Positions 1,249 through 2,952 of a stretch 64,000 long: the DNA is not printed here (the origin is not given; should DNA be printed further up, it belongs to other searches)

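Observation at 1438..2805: Sirtuin domain with Asn replacing the catalytic His, fused to a GGDEF fold with SQDQF signature and a Cys4 zinc ribbon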

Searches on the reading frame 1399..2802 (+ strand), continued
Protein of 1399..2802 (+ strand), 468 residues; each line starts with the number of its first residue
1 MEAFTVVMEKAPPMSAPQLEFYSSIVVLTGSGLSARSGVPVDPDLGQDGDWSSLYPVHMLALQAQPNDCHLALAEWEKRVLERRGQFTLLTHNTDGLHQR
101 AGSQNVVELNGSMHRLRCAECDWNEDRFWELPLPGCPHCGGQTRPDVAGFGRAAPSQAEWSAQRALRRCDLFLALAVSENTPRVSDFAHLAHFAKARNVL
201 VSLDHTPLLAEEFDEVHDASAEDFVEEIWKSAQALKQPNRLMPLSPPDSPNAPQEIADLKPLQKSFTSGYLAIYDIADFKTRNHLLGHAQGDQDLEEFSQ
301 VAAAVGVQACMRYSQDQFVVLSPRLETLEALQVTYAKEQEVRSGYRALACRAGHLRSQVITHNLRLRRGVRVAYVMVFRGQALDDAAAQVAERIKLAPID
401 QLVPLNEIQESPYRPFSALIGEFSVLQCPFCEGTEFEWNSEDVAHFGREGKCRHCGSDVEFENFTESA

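Call 11: find_related_loci(query=A1, collection=genome_contigs, flank=6000)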
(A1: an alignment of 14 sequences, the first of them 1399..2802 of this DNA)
Query A1 (468 aa) in genome_contigs; peptide patterns used: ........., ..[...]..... (x = any residue, [..] = any of these).
30 stretches matched a pattern; 5 encode a relative of the query (tblastn E <= 1e-3); 5 distinct loci.
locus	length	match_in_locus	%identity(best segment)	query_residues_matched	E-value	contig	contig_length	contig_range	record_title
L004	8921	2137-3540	91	1-468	0e+0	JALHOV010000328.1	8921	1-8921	MAG: Vulcanimicrobiota bacterium isolate bin.189_sub c_000000027566, whole genome shotgun sequence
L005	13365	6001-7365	88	13-467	0e+0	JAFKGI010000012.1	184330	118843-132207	MAG: Vulcanimicrobiota bacterium isolate SCN18_25_8_15_R3_B_62_28 SCN18_25_8_15_R3_B_scaffold_92, whole genome shotgun s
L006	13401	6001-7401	83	1-467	0e+0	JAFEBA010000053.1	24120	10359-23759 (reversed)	Bacterium isolate SZAS-1 EREM-KAN-1__53__length-24120, whole genome shotgun sequence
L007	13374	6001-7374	71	10-467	0e+0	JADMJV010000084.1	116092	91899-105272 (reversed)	MAG: bacterium isolate MAG_50 NODE_264_length_116092_cov_5.585779, whole genome shotgun sequence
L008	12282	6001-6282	35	60-151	2e-12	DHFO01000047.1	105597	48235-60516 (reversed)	MAG TPA_asm: Caldiserica bacterium UBA4822 UBA4822_contig_21432, whole genome shotgun sequence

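Call 16: search_protein_families(library=ncbifam, proteins=[window:1399-2802:+], max_evalue=1)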
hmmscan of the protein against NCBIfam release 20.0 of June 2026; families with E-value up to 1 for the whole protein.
window:1399-2802:+ (468 aa): 15 families
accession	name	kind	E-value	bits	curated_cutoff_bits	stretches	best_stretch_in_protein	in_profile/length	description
NF001753.0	PRK00481.1-3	subfamily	5.7e-35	120.5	243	2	57-234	68-249/252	NAD-dependent protein deacylase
NF040867.1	prot_deacyl_CobB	equivalog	1.3e-29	103.2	320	2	58-230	66-240/242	NAD-dependent protein deacetylase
NF003738.0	PRK05333.1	equivalog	7.8e-25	87.4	305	3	62-127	86-147/295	NAD-dependent protein deacetylase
NF001754.0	PRK00481.1-4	equivalog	5.4e-23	81.3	252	1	62-228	78-240/244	NAD-dependent protein deacylase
NF001752.0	PRK00481.1-1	equivalog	9.5e-23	81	221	1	55-228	71-239/242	NAD-dependent protein deacylase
NF010736.0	PRK14138.1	equivalog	9e-21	74.2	395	1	62-208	70-218/244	NAD-dependent deacetylase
NF001755.0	PRK00481.1-5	equivalog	9.5e-20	70.7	318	1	63-228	103-265/278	Sir2 family NAD+-dependent deacetylase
TIGR00254.1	GGDEF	domain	2.4e-05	24.1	37.4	1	271-343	39-113/168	diguanylate cyclase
NF038266.1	diguan_SiaD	equivalog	6.6e-05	22.4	290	1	269-341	126-200/252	biofilm regulation diguanylate cyclase SiaD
NF007135.0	PRK09581.1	equivalog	0.00046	19.1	474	1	270-334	325-391/457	PleD family two-component system response regulator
NF007380.0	PRK09894.1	equivalog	0.00084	18.8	256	1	188-333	78-225/296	diguanylate cyclase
NF051473.1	DigCycDgcsShew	equivalog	0.0037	16.7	400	1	271-321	169-221/291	diguanylate cyclase DgcS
NF041606.1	dguan_cyc_DgcA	equivalog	0.023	13.6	370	1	271-333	212-276/340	diguanylate cyclase DgcA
TIGR03655.1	anti_R_Lar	subfamily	0.038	14.3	39.6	1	426-463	2-42/55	Lar family restriction alleviation protein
NF047654.1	DiguCycDgcRLepto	equivalog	0.21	10.5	500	1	271-333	167-231/295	diguanylate cyclase DgcR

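Call 23: predict_structure(alignment_id=A1)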
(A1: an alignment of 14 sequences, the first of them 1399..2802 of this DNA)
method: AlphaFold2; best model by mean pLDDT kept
length: 468 residues; sequences in the alignment: 14
mean_pLDDT: 60.0   pTM: 0.40
mean pLDDT of the five models: 60.0, 54.7, 52.1, 49.6, 47.8
residues with pLDDT >= 90: 16; 70-90: 157; 50-70: 120; < 50: 175
segments of 3 or more residues with pLDDT < 50: 1-25, 29-43, 48-66, 83-112, 147-183, 193-195, 231-253, 281-289, 442-445
pLDDT, mean of each block of 10 residues (from residue 1): 31 25 43 38 49 47 47 53 45 42 43 63 67 71 55 39 32 42 49 51 57 59 51 38 30 59 70 74 47 68 84 81 87 80 81 87 77 74 78 83 85 64 82 82 58 89 64
secondary structure, 60 per line:
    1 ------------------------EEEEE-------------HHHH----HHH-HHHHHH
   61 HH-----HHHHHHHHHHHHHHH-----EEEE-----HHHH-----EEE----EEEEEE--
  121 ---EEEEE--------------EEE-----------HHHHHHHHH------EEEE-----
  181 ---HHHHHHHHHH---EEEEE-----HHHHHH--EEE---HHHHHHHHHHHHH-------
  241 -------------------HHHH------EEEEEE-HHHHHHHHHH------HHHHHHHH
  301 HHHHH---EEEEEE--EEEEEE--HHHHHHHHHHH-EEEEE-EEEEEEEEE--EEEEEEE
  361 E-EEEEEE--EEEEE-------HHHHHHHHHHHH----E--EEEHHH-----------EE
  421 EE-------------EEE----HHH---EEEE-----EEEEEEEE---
elements in order: E25-29 H43-46 H55-62 H68-82 E88-91 H97-100 E106-108 E113-118 E124-128 E143-145 H157-165 E172-175 H184-193 E197-201 H207-212 E215-217 H221-233 H260-263 E270-275 H277-286 H293-305 E309-314 E317-322 H325-335 E337-341 E343-351 E354-361 E363-368 E371-375 H383-394 E402-404 E419-422 E436-438 E449-452 E458-465

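Call 40: predict_structure(alignment_id=A4)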
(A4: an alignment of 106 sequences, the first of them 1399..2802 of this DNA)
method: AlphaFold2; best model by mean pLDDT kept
length: 468 residues; sequences in the alignment: 106
mean_pLDDT: 87.9   pTM: 0.75
mean pLDDT of the five models: 87.9, 87.2, 86.9, 86.8, 86.7
residues with pLDDT >= 90: 318; 70-90: 99; 50-70: 29; < 50: 22
segments of 3 or more residues with pLDDT < 50: 11-14, 237-253
pLDDT, mean of each block of 10 residues (from residue 1): 55 55 91 93 78 89 96 94 90 95 96 92 91 95 85 81 91 95 94 91 94 94 88 58 37 65 90 96 88 94 96 94 98 97 94 93 96 97 95 96 95 91 94 94 71 96 83
secondary structure, 60 per line:
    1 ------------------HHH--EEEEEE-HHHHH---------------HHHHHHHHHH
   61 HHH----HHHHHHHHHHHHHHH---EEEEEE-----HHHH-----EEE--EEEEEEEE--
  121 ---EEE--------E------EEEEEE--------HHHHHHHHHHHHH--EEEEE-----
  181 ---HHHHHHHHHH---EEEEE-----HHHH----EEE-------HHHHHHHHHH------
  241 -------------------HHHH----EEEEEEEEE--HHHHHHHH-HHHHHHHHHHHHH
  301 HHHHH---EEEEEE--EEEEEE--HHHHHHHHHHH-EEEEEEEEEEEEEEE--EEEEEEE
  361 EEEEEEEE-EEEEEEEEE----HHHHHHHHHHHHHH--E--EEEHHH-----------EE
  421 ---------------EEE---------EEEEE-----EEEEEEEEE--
elements in order: E24-29 H31-35 H51-63 H68-82 E86-91 H97-100 E106-108 E111-118 E124-126 E142-147 H156-168 E171-175 H184-193 E197-201 H207-210 E215-217 H225-234 H260-263 E268-276 H279-286 H288-305 E309-314 E317-322 H325-335 E337-351 E354-368 E370-378 H383-396 E402-404 E436-438 E448-452 E458-466

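Call 42: fold_search(model_id=the predicted structure, library=pdb)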
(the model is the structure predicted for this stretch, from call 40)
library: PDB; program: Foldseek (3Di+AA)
matches with E <= 10: 1195; with E <= 0.001: 309
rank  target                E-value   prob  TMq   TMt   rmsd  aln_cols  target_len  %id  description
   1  1ici_A                3.2e-17  1.00  0.40  0.71   3.9       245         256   28  CRYSTAL STRUCTURE OF A SIR2 HOMOLOG-NAD COMPLEX (released 2001-05-02)
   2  1ici_B                4.1e-17  1.00  0.39  0.72   4.1       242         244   27  CRYSTAL STRUCTURE OF A SIR2 HOMOLOG-NAD COMPLEX (released 2001-05-02)
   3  1yc2_E                4.1e-17  1.00  0.39  0.70   3.7       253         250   28  Sir2Af2-NAD-ADPribose-nicotinamide (released 2005-03-29)
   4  1s7g_E                4.3e-17  1.00  0.39  0.70   3.7       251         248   27  Structural Basis for the Mechanism and Regulation of Sir2 Enzymes (released 2004-03-23)
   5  2h2f_A                7.7e-17  1.00  0.39  0.74   3.9       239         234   25  The Structural basis for Sirtuin Substrate affinity (released 2006-12-05)
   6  1m2n_A                1.2e-16  1.00  0.41  0.75   3.7       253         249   28  Sir2 homologues (D102G/F159A/R170A) mutant-2'-O-acetyl ADP ribose complex (released 2003-04-08)
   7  2b4y_A                1.6e-16  1.00  0.41  0.72   3.8       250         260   24  Crystal Structure of Human Sirtuin homolog 5 (released 2006-02-28)
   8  1m2k                  1.6e-16  1.00  0.41  0.74   3.0       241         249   27  Sir2 homologue F159A mutant-ADP ribose complex (released 2003-04-08)
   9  2h4f_A                1.6e-16  1.00  0.39  0.73   3.7       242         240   25  Sir2-p53 peptide-NAD+ (released 2006-09-05)
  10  1m2j                  1.7e-16  1.00  0.42  0.75   2.8       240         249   26  Sir2 homologue H80N mutant-ADP ribose complex (released 2003-04-08)
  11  1yc5_A                1.7e-16  1.00  0.39  0.74   4.0       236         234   24  Sir2-p53 peptide-nicotinamide (released 2005-04-26)
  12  3d81_A                1.7e-16  1.00  0.39  0.73   4.1       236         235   24  Sir2-S-alkylamidate complex crystal structure (released 2008-09-30)
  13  2h4j_A                1.7e-16  1.00  0.39  0.72   4.2       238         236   24  Sir2-deacetylated peptide (from enzymatic turnover in crystal) (released 2006-09-05)
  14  4f56_A                2.2e-16  1.00  0.41  0.70   3.3       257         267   23  The bicyclic intermediate structure provides insights into the desuccinylation mechanism of SIRT5 (released 2012-06-20)
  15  1m2g                  2.2e-16  1.00  0.42  0.75   2.8       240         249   26  Sir2 homologue-ADP ribose complex (released 2003-04-08)
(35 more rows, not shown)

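Call 60: find_encoding_contigs(protein=P0012, flank=6000, max_places=2)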
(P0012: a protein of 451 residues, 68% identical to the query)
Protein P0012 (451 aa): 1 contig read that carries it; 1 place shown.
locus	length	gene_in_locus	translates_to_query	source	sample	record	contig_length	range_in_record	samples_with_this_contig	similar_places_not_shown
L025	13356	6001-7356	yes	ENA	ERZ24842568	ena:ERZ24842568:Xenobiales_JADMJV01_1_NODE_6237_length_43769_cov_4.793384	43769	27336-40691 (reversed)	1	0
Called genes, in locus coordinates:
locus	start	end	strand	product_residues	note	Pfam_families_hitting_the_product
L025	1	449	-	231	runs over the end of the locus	-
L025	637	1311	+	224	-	-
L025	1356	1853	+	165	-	PF22784:PTP-SAK, PF22785:Tc-R-P, PF00782:DSPc, PF22741:PTP-NADK, PF00102:Y_phosphatase (weak)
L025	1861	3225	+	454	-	-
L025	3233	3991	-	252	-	PF12695:Abhydrolase_5 (faint), PF01738:DLH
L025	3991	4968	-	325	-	-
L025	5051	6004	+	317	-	PF06626:DUF1152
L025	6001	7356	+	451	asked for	PF02146:SIR2, PF00990:GGDEF (weak)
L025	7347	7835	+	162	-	PF03073:TspO_MBR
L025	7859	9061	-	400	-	PF00082:Peptidase_S8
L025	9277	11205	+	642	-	PF03415:Peptidase_C11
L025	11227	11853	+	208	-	-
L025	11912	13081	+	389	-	-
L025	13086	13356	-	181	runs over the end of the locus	-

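Call 61: find_encoding_contigs(protein=P0008, flank=6000, max_places=2)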
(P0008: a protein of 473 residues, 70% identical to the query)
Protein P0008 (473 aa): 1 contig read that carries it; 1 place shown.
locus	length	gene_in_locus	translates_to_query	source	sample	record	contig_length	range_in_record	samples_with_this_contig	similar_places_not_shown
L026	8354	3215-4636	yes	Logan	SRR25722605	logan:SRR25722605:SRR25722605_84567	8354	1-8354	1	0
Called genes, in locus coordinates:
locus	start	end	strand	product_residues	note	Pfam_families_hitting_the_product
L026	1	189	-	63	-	?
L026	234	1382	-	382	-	PF03372:Exo_endo_phos, PF22784:PTP-SAK, PF22785:Tc-R-P, PF00782:DSPc (weak), PF22741:PTP-NADK (weak), PF05706:CDKN3 (weak), PF00102:Y_phosphatase (weak)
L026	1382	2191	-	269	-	-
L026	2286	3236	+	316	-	PF06626:DUF1152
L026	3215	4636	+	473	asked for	PF02146:SIR2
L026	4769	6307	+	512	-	-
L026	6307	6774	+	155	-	-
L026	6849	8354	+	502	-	?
